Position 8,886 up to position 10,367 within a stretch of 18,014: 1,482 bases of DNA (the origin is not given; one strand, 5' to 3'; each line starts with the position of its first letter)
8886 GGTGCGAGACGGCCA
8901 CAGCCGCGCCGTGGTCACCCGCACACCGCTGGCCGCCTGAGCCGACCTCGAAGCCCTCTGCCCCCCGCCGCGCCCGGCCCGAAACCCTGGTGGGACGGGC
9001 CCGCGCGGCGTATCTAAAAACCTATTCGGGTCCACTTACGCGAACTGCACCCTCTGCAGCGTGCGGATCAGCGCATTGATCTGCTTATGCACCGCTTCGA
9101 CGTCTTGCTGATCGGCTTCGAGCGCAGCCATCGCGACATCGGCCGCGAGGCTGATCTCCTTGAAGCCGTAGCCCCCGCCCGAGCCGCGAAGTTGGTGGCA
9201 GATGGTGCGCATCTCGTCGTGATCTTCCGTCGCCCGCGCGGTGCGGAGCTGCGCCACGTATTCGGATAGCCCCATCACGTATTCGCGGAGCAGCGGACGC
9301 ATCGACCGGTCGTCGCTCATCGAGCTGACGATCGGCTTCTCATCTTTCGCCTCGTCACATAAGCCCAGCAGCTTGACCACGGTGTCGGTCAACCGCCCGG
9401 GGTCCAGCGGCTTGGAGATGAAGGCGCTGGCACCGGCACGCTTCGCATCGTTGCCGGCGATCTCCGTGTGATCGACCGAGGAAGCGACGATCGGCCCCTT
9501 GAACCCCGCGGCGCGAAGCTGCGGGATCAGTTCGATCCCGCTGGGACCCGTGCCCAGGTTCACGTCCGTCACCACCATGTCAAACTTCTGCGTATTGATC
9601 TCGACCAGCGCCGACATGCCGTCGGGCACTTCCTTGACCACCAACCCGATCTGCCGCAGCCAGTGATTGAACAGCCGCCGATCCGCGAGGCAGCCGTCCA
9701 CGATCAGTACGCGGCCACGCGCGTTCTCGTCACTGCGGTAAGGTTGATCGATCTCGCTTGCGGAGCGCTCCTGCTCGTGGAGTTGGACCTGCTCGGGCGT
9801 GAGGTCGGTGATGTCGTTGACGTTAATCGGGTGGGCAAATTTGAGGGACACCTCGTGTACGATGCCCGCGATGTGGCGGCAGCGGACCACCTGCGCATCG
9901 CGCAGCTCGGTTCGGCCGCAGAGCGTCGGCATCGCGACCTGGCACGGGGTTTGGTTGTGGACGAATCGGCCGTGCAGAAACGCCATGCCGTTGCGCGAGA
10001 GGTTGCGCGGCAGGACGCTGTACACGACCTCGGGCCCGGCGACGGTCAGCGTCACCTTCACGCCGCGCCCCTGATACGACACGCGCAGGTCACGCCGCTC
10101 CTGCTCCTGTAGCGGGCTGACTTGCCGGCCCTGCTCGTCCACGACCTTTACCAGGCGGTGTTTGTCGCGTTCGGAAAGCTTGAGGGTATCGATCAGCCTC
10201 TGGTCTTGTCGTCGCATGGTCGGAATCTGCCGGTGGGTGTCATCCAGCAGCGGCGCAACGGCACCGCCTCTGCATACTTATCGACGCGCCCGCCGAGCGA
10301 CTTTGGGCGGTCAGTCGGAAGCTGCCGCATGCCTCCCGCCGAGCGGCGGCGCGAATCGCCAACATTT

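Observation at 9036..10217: Three-domain PilZ-receiver-HPt protein: candidate link between c-di-GMP sensing and a His-Asp phosphorelay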

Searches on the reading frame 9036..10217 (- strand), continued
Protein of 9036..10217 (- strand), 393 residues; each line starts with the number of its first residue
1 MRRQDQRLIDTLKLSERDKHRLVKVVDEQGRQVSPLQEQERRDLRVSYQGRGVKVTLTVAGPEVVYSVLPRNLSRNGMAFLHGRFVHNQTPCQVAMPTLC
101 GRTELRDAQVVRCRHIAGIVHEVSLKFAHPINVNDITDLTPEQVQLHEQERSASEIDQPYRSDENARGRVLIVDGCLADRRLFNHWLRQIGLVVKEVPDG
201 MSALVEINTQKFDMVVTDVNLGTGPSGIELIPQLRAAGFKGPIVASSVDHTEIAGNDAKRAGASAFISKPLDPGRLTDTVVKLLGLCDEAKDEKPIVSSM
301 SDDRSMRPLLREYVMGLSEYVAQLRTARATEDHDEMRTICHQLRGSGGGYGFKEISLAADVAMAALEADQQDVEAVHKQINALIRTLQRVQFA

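Call 59: find_encoding_contigs(protein=P0001, flank=10000, max_places=3)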
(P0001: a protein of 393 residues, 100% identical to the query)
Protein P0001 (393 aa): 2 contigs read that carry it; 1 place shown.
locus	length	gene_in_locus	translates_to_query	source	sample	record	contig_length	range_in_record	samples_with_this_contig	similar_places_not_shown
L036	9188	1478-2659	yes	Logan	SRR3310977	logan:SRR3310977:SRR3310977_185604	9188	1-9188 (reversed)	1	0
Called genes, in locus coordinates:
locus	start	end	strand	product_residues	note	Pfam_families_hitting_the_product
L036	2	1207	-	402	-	?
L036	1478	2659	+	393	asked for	PF00072:Response_reg, PF01627:Hpt (weak)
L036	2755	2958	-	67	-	-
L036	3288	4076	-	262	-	PF01209:Ubie_methyltran, PF05148:Methyltransf_8 (faint), PF13489:Methyltransf_23, PF13847:Methyltransf_31, PF08241:Methyltransf_11, PF08242:Methyltransf_12, PF13649:Methyltransf_25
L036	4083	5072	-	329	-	PF01435:Peptidase_M48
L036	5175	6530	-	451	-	-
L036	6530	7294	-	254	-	-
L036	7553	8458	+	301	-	PF07589:PEP_exosort_dom (weak)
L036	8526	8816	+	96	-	-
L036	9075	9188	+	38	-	?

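Call 62: find_encoding_contigs(protein=P0075, flank=6000, max_places=2)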
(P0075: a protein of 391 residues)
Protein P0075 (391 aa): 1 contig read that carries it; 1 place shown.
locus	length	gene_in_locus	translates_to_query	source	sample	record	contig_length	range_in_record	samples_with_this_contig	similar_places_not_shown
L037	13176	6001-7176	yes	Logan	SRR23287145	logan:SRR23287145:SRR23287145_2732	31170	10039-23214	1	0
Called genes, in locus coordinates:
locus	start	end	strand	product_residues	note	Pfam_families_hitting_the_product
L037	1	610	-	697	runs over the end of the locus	PF12439:GDE_N, PF06202:GDE_C, PF22422:MGH1-like_GH (weak)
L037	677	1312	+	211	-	PF06175:MiaE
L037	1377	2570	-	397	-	PF00953:Glycos_transf_4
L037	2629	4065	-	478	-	PF01225:Mur_ligase, PF08245:Mur_ligase_M, PF02875:Mur_ligase_C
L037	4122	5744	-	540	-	PF01225:Mur_ligase (weak), PF08245:Mur_ligase_M, PF02875:Mur_ligase_C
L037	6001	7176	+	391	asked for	PF00072:Response_reg, PF01627:Hpt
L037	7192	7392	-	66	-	-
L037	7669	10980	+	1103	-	PF10101:DUF2339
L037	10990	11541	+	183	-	PF00355:Rieske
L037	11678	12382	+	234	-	PF00814:TsaD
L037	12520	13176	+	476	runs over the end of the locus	PF00071:Ras, PF01926:MMR_HSR1, PF02421:FeoB_N (weak), PF00009:GTP_EFTU, PF00071:Ras (weak), PF01926:MMR_HSR1, PF02421:FeoB_N, PF14714:KH_dom-like, +8 more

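Call 63: find_encoding_contigs(protein=P0091, flank=6000, max_places=2)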
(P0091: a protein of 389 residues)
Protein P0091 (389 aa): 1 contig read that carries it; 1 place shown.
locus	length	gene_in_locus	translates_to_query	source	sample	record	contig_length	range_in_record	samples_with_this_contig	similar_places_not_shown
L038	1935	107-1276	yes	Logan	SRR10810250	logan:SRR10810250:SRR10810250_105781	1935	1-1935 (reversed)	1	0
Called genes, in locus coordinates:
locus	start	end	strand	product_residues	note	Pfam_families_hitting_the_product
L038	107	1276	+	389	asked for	PF00072:Response_reg, PF01627:Hpt (weak)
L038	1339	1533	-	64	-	-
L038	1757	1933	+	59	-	?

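Call 64: find_encoding_contigs(protein=P0050, flank=6000, max_places=2)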
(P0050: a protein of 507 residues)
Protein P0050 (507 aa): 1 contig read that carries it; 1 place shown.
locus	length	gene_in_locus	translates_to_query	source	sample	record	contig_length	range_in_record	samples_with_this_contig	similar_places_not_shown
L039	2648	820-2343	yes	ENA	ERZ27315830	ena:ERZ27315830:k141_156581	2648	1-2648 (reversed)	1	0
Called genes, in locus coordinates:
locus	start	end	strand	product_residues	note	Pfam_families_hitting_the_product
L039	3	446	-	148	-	?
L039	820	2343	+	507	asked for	PF00072:Response_reg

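Call 75: find_encoding_contigs(protein=P0148, flank=6000, max_places=2)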
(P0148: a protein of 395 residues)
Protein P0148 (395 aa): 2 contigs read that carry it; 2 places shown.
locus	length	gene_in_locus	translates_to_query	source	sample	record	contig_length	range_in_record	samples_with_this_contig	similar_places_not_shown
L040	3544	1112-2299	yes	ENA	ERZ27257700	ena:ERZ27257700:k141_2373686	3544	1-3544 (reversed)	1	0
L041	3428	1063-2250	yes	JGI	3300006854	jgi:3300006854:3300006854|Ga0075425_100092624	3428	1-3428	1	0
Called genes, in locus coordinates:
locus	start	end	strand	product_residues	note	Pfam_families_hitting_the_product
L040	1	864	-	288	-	?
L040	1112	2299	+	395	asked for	PF07238:PilZ (weak), PF00072:Response_reg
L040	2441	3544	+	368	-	?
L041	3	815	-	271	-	?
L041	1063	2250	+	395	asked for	PF07238:PilZ (weak), PF00072:Response_reg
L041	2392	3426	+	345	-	?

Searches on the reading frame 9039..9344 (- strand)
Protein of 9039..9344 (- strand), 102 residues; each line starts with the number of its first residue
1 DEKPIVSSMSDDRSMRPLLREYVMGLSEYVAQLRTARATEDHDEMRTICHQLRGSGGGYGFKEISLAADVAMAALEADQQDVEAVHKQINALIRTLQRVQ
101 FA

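Call 33: search_solved_structures(query=A4, max_evalue=10, show_alignments=3)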
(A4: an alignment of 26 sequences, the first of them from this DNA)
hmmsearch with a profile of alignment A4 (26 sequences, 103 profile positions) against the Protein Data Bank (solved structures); distinct sequences matched with E-value up to 10: 48.
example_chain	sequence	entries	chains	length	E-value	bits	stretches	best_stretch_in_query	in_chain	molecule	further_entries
8rqj_B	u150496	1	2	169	3.2e-06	30.4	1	17-71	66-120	HPt domain-containing protein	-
8pbw_B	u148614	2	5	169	4.9e-06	29.8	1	17-71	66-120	HPt domain-containing protein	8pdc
8rqg_B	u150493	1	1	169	1.2e-05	28.6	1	17-71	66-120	Histidine-containing phosphotransfer protein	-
8cwy_A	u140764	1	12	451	1.3e-05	28.5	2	26-95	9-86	T32-15-1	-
5cwb_A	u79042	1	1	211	1.5e-05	28.3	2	26-92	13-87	Designed helical repeat protein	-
8cws_A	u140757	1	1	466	3.9e-05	27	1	42-95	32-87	F4132-2 Chain A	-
6ff6_A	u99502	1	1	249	8.1e-05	25.9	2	37-92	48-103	BRIC1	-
1y6d_A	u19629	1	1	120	0.00017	24.9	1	11-96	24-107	Phosphorelay protein luxU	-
3myf_A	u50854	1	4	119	0.00062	23.1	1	19-101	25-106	Sensor protein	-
7mwr_B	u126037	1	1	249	0.0009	22.6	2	26-92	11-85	LHD101B4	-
7c1i_A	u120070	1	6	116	0.017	18.5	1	18-60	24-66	Histidine kinase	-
8c5v_C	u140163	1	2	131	0.044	17.1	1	37-82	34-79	Chemotaxis protein CheA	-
5cwp_A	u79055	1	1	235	0.047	17.1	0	14-47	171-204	Designed helical repeat protein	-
1c02_A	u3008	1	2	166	0.055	16.8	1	6-72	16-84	PHOSPHOTRANSFERASE YPD1P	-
1qsp_A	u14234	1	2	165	0.062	16.6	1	6-71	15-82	YPD1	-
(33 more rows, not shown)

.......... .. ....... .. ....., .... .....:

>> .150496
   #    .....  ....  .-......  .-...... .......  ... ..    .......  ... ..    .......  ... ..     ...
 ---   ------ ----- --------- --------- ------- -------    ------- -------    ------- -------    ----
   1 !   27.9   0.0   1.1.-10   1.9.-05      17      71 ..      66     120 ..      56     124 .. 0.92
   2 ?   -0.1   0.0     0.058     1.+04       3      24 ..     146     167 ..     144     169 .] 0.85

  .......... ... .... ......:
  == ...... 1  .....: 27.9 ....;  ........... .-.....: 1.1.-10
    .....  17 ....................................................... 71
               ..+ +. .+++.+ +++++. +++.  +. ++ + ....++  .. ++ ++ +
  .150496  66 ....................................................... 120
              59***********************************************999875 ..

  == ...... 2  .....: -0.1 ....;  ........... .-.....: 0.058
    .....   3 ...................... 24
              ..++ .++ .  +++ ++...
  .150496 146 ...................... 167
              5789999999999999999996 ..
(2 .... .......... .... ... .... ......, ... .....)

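Call 70: search_solved_structures(query=window:9039-9344:-, max_evalue=1, show_alignments=3)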
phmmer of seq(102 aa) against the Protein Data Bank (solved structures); distinct sequences matched with E-value up to 1: 1.
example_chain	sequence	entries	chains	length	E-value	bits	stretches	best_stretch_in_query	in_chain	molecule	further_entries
9cb5_A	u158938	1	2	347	0.77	13.7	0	16-78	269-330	Nucleolin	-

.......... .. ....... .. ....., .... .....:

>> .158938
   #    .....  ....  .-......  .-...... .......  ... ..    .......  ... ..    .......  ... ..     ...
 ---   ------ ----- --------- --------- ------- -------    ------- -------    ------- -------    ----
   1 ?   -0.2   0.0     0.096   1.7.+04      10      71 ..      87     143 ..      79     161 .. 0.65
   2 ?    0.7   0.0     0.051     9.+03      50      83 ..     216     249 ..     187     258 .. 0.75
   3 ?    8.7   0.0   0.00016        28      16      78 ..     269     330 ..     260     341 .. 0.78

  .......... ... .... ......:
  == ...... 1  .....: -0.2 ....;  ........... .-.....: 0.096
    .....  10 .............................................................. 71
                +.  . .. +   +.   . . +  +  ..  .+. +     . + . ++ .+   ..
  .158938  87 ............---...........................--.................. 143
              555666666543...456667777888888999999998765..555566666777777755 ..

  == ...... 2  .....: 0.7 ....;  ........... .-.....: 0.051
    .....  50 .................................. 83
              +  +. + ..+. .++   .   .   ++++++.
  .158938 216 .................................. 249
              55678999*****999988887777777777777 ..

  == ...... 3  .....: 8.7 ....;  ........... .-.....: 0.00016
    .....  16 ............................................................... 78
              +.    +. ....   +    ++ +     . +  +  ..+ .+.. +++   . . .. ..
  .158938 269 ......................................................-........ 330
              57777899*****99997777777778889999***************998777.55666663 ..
